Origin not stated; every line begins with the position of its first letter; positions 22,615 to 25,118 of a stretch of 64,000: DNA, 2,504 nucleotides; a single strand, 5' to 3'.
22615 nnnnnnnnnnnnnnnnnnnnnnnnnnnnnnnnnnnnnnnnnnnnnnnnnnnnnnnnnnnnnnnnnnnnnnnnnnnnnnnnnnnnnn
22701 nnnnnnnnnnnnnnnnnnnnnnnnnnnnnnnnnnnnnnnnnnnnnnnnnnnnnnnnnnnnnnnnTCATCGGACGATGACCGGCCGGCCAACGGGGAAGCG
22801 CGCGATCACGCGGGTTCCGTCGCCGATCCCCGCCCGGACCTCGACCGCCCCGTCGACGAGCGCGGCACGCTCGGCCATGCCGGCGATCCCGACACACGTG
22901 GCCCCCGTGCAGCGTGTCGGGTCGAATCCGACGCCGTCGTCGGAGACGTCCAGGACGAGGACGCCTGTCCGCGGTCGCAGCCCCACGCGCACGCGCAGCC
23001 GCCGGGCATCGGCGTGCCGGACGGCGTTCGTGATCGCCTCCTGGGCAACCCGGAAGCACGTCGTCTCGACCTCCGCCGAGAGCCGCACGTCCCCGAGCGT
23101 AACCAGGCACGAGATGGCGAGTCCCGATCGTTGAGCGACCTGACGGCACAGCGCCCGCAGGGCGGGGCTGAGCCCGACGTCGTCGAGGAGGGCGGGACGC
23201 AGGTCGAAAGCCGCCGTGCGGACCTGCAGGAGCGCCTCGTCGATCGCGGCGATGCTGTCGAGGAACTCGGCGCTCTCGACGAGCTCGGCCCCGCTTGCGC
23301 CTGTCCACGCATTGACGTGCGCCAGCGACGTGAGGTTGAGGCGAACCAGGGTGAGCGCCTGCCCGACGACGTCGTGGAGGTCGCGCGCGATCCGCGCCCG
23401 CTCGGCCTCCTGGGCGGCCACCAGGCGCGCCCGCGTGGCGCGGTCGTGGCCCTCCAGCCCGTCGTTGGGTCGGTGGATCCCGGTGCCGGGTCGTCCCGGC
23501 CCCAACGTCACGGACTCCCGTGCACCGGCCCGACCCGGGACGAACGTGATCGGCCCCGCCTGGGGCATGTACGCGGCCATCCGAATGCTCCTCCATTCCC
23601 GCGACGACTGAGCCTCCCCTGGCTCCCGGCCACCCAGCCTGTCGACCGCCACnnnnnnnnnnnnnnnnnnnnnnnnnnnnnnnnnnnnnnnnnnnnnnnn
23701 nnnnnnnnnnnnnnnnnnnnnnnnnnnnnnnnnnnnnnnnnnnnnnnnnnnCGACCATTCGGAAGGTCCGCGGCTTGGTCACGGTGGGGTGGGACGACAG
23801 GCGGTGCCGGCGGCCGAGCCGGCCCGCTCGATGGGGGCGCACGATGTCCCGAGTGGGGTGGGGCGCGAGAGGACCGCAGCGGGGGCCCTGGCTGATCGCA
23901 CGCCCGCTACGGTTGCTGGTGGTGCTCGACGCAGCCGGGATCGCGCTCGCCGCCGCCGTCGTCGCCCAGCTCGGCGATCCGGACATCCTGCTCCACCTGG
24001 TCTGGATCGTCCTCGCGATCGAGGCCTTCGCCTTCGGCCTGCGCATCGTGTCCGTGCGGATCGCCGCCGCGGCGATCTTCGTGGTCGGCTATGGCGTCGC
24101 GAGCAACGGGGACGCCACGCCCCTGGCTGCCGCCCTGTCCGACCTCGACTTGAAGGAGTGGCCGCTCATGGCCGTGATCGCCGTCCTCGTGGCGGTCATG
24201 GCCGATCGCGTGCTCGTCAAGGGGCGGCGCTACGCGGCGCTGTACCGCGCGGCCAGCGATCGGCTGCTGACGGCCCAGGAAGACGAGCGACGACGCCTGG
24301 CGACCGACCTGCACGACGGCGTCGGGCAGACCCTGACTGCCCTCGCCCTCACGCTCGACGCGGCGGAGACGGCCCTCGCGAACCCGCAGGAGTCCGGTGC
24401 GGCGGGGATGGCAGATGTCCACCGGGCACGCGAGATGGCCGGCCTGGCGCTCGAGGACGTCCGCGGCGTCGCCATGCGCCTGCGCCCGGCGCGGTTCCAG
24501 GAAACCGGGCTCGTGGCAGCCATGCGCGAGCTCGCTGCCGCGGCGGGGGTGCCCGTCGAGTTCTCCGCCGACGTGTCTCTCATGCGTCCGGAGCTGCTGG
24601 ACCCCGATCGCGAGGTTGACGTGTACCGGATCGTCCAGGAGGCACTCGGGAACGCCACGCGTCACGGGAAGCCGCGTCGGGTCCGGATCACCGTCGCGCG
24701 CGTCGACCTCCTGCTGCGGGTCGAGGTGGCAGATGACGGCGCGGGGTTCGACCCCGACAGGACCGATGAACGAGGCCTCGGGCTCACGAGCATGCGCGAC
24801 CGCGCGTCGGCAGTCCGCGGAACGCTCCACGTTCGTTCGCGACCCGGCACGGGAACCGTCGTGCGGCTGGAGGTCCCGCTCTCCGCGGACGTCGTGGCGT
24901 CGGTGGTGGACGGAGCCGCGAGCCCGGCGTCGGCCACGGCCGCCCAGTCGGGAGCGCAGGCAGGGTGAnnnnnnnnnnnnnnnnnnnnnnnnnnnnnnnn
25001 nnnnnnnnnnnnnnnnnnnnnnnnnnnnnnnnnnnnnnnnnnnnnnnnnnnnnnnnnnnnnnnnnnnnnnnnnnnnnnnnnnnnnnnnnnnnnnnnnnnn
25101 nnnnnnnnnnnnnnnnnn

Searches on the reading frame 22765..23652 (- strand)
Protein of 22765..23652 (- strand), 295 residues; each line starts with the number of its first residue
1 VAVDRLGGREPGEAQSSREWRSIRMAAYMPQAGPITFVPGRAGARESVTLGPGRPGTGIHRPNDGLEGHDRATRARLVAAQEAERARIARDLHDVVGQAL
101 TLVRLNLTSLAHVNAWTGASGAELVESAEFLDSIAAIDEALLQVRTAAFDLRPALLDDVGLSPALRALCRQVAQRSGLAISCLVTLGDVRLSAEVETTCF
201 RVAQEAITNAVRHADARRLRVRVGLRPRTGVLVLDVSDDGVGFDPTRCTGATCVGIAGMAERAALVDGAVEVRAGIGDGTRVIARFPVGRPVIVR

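Call 46: search_protein_families(library=pfam, proteins=[window:22765-23652:-], max_evalue=0.00001)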
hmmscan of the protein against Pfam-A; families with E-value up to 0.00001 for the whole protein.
window:22765-23652:- (295 aa): 2 families
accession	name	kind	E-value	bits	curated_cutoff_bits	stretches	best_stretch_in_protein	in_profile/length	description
PF07730.19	HisKA_3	-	4e-12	46.9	24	1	84-155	1-67/68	Histidine kinase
PF02518.31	HATPase_c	-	2.8e-10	41.1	26.4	1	196-288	3-109/111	Histidine kinase-, DNA gyrase B-, and HSP90-like ATPase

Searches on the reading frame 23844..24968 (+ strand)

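Call 48: search_protein_families(library=pfam, proteins=[window:23844-24968:+], max_evalue=0.00001)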
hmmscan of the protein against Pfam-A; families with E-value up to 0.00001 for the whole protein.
window:23844-24968:+ (374 aa): 3 families
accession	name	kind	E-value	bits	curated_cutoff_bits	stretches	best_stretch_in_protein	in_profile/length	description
PF02518.31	HATPase_c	-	6.6e-16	59.2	26.4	1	257-347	3-110/111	Histidine kinase-, DNA gyrase B-, and HSP90-like ATPase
PF07730.19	HisKA_3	-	4.5e-14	53.2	24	1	148-216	1-66/68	Histidine kinase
PF13581.12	HATPase_c_2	-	1.4e-08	35.2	27.4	1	246-342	19-125/127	Histidine kinase-like ATPase domain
